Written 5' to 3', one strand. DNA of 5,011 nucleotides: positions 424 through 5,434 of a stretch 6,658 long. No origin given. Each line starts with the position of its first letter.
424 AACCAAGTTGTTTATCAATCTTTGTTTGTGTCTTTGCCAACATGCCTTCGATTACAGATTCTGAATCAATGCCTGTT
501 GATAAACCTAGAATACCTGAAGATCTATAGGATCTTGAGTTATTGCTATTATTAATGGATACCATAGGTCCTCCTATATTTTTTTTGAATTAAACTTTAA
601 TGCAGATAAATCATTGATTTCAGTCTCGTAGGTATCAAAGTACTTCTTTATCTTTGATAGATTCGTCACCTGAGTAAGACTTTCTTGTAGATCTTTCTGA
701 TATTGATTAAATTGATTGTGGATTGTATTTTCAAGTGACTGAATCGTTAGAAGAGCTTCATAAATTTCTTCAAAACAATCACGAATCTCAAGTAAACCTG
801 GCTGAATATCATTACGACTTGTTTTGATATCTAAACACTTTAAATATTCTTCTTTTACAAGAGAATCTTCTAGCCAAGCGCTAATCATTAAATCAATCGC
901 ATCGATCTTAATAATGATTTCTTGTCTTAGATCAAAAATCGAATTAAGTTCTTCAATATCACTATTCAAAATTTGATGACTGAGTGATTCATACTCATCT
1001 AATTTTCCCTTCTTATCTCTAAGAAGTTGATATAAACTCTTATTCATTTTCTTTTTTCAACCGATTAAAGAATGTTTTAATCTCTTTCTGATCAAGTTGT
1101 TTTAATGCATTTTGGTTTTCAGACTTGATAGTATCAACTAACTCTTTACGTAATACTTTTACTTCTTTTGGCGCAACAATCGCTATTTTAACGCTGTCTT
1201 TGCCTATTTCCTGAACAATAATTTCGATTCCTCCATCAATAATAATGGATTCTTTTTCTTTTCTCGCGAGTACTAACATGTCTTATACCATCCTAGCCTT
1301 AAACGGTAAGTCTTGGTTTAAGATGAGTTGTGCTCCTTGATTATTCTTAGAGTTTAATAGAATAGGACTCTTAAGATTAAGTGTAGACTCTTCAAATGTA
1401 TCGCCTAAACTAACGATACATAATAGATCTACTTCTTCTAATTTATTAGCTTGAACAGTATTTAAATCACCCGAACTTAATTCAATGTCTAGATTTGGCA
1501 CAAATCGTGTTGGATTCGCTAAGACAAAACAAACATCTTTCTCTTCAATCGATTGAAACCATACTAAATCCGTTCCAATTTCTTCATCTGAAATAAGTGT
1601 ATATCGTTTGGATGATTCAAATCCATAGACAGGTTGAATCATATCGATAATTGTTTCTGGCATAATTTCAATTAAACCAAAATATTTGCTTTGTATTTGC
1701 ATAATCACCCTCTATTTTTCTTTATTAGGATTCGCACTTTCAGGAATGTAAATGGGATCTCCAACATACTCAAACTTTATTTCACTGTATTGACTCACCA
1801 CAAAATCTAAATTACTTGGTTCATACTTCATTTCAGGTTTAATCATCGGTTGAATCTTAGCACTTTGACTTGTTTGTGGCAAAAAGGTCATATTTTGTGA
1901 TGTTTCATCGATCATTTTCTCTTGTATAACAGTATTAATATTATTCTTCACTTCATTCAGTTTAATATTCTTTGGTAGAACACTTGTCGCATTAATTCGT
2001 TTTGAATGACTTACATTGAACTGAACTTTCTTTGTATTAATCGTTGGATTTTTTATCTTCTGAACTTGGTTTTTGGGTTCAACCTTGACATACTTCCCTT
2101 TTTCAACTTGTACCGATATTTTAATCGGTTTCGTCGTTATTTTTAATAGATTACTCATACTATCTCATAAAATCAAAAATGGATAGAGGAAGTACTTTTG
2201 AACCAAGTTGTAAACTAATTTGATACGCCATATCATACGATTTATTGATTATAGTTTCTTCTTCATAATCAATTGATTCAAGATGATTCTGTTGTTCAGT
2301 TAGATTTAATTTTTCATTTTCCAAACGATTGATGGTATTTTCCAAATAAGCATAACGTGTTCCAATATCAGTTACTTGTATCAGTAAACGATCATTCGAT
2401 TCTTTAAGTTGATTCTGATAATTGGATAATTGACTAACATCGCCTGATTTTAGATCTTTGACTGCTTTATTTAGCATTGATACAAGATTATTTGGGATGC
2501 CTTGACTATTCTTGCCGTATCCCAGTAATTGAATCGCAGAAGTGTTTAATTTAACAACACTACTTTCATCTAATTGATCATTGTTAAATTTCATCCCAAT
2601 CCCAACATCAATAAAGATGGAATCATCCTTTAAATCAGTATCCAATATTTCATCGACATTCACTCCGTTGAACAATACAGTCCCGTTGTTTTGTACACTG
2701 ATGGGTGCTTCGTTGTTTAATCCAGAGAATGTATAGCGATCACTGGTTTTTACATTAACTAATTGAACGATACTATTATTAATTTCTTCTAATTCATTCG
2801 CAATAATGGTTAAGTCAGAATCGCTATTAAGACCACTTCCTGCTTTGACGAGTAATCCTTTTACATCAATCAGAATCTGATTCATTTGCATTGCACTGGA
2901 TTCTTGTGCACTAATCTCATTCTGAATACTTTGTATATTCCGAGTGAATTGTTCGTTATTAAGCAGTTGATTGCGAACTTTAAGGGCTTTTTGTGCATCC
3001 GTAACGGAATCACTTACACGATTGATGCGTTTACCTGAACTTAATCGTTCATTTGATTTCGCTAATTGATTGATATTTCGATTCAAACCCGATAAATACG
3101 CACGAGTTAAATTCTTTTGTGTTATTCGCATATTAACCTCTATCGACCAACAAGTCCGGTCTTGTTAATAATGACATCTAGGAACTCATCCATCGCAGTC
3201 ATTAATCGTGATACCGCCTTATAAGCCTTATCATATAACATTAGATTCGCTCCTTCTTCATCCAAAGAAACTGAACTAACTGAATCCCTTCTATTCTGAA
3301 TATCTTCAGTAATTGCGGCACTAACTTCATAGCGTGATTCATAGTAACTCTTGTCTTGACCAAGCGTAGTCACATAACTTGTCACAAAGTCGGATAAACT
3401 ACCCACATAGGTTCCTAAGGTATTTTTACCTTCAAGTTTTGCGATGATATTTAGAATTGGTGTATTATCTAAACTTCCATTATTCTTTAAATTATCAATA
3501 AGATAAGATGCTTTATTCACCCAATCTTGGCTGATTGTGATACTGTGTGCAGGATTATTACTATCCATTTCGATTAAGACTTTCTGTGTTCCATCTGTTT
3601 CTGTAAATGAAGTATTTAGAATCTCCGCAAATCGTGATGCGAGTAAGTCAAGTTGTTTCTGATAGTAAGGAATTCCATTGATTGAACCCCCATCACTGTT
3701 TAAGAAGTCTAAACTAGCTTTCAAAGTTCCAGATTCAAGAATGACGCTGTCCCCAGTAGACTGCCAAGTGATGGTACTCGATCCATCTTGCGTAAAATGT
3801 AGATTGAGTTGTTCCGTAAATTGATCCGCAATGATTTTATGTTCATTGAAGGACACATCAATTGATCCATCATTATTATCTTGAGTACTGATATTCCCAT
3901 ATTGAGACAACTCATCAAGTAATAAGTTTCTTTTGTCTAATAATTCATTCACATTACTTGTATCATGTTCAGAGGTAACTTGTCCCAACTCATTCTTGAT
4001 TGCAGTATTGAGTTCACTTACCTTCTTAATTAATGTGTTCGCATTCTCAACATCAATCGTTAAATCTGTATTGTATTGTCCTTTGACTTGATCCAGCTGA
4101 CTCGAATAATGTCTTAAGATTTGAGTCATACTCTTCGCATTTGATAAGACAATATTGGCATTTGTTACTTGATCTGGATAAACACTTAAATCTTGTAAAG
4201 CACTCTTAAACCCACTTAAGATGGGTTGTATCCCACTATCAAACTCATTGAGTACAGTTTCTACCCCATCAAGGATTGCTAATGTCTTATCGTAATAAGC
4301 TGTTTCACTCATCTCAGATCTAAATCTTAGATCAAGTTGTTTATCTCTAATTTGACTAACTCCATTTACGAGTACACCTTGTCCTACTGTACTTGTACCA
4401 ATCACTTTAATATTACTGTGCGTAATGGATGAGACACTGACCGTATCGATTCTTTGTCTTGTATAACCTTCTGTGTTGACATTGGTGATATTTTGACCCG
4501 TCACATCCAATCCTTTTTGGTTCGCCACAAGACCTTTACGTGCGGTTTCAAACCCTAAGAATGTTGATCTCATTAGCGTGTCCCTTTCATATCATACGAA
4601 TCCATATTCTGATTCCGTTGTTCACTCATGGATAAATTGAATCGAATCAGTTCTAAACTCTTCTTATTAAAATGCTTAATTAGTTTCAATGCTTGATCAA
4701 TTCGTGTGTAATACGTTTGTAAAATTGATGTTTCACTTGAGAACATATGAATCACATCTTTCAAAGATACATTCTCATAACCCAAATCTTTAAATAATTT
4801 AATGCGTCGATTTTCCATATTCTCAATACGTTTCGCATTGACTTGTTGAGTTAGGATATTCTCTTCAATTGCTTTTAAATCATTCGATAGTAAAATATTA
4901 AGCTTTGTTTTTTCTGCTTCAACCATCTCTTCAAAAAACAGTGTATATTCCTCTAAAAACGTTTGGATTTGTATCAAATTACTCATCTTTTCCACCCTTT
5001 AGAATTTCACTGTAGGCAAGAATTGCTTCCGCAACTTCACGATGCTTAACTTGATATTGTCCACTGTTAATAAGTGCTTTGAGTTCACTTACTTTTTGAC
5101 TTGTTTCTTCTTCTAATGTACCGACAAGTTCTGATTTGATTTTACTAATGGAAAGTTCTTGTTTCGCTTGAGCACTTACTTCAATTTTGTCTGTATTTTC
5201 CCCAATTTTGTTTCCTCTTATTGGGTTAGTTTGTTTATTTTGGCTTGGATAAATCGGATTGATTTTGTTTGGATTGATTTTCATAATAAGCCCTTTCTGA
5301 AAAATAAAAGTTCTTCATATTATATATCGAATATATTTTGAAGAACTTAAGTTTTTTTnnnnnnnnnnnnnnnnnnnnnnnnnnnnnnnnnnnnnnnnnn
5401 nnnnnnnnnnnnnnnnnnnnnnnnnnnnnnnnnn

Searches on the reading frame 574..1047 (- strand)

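Call 3: search_protein_families(library=pfam, proteins=[window:574-1047:-], max_evalue=0.01)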
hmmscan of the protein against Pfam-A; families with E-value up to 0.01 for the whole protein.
window:574-1047:- (157 aa): 1 family
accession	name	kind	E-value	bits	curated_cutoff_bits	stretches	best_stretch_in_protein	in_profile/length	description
PF05254.17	UPF0203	-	0.0033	18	27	0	89-133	15-59/69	Uncharacterised protein family (UPF0203)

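Call 4: search_protein_families(library=ncbifam, proteins=[window:574-1047:-], max_evalue=0.01)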
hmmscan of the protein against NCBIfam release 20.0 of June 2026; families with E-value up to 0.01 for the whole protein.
window:574-1047:- (157 aa): 0 families

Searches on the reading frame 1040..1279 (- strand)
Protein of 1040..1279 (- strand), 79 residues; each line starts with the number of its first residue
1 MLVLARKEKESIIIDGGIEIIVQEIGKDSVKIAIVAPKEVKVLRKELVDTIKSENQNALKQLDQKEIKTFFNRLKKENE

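Call 3: search_protein_families(library=pfam, proteins=[window:1040-1279:-], max_evalue=0.01)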
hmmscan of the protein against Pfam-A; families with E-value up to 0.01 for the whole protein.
window:1040-1279:- (79 aa): 1 family
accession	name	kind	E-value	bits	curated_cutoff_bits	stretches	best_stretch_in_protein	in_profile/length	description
PF02599.21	CsrA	-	2.5e-18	66.2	27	1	1-52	1-52/53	Global regulator protein family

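Call 4: search_protein_families(library=ncbifam, proteins=[window:1040-1279:-], max_evalue=0.01)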
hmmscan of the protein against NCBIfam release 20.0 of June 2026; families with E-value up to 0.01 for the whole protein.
window:1040-1279:- (79 aa): 4 families
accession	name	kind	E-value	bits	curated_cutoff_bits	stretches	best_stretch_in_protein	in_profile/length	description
TIGR00202.1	csrA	equivalog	2.3e-19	69.3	70.1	1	1-64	1-63/69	carbon storage regulator CsrA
NF002469.0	PRK01712.1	equivalog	1.1e-16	60.6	73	1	1-60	1-60/65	carbon storage regulator CsrA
NF001844.0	PRK00568.1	equivalog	1.1e-15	57.5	106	1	1-75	1-75/76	carbon storage regulator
NF010874.0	PRK14281.1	equivalog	0.0087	15.2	619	1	24-75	342-393/397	chaperone protein DnaJ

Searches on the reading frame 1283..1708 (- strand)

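Call 3: search_protein_families(library=pfam, proteins=[window:1283-1708:-], max_evalue=0.01)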
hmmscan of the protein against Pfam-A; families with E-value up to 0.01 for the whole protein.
window:1283-1708:- (141 aa): 1 family
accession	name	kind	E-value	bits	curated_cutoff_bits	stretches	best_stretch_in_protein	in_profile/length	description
PF02623.20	FliW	-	4.9e-29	101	25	1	21-135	1-117/122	FliW protein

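Call 4: search_protein_families(library=ncbifam, proteins=[window:1283-1708:-], max_evalue=0.01)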
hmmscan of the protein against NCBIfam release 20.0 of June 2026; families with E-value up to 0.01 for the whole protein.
window:1283-1708:- (141 aa): 8 families
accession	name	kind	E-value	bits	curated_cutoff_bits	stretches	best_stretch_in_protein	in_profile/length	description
NF009798.0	PRK13285.2-1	equivalog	3.4e-29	101.7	208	1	4-133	2-131/159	flagellar assembly protein FliW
NF009793.2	PRK13285.1-1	equivalog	2.1e-26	92.1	130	1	11-133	1-123/132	flagellar assembly protein FliW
NF009801.0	PRK13285.2-4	equivalog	1.5e-24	86.2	223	1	3-132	1-128/152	flagellar assembly protein FliW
NF009799.0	PRK13285.2-2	equivalog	2.7e-24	85.6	165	1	8-133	6-129/150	flagellar assembly protein FliW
NF009800.0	PRK13285.2-3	equivalog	6.2e-21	74.8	226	1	3-133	1-129/149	flagellar assembly protein FliW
NF009792.0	PRK13284.1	equivalog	1.6e-20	73.5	171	1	3-131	1-134/146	flagellar assembly protein FliW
NF009790.1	PRK13282.1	equivalog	3.5e-11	43.3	135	1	21-132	3-110/128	flagellar assembly protein FliW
NF009791.1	PRK13283.1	equivalog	2.1e-08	34.4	169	1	25-131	7-110/129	flagellar assembly protein FliW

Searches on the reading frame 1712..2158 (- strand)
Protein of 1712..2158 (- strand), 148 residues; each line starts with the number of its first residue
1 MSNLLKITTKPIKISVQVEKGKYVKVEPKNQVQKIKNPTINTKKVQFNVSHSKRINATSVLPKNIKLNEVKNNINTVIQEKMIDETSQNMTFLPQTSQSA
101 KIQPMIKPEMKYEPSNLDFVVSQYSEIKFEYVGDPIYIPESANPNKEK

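Call 3: search_protein_families(library=pfam, proteins=[window:1712-2158:-], max_evalue=0.01)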
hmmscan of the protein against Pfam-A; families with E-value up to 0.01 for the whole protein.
window:1712-2158:- (148 aa): 1 family
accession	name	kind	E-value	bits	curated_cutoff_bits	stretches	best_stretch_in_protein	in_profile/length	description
PF11291.13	DUF3091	-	0.0053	17.3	25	1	28-87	16-73/100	Protein of unknown function (DUF3091)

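Call 4: search_protein_families(library=ncbifam, proteins=[window:1712-2158:-], max_evalue=0.01)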
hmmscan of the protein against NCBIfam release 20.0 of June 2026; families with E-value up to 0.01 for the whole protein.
window:1712-2158:- (148 aa): 0 families

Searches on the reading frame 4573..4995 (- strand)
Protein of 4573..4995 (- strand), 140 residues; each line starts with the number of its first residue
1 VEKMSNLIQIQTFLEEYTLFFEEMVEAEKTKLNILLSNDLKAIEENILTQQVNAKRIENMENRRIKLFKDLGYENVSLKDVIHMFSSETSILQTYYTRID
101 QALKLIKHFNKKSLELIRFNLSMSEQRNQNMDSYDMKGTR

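Call 3: search_protein_families(library=pfam, proteins=[window:4573-4995:-], max_evalue=0.01)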
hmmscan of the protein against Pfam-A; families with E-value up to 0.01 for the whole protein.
window:4573-4995:- (140 aa): 1 family
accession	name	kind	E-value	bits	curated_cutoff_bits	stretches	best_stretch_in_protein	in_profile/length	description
PF05130.17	FlgN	-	6.9e-07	30.2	30.5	1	9-137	5-135/147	FlgN protein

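Call 4: search_protein_families(library=ncbifam, proteins=[window:4573-4995:-], max_evalue=0.01)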
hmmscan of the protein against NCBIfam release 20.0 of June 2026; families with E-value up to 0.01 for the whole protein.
window:4573-4995:- (140 aa): 0 families

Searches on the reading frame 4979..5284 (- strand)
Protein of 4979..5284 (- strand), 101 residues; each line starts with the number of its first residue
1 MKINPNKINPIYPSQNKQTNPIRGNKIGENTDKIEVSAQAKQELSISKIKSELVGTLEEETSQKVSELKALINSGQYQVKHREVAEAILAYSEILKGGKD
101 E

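Call 3: search_protein_families(library=pfam, proteins=[window:4979-5284:-], max_evalue=0.01)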
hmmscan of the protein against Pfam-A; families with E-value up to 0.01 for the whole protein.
window:4979-5284:- (101 aa): 1 family
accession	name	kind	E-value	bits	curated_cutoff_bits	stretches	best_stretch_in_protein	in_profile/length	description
PF04316.19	FlgM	-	3.8e-09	37.1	25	1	32-89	1-54/55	Anti-sigma-28 factor, FlgM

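Call 4: search_protein_families(library=ncbifam, proteins=[window:4979-5284:-], max_evalue=0.01)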
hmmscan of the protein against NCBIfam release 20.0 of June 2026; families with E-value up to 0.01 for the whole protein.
window:4979-5284:- (101 aa): 1 family
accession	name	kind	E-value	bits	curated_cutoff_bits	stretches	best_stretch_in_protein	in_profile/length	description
TIGR03824.1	FlgM_jcvi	equivalog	2.6e-09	37.8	40.75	1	13-91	16-96/98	flagellar biosynthesis anti-sigma factor FlgM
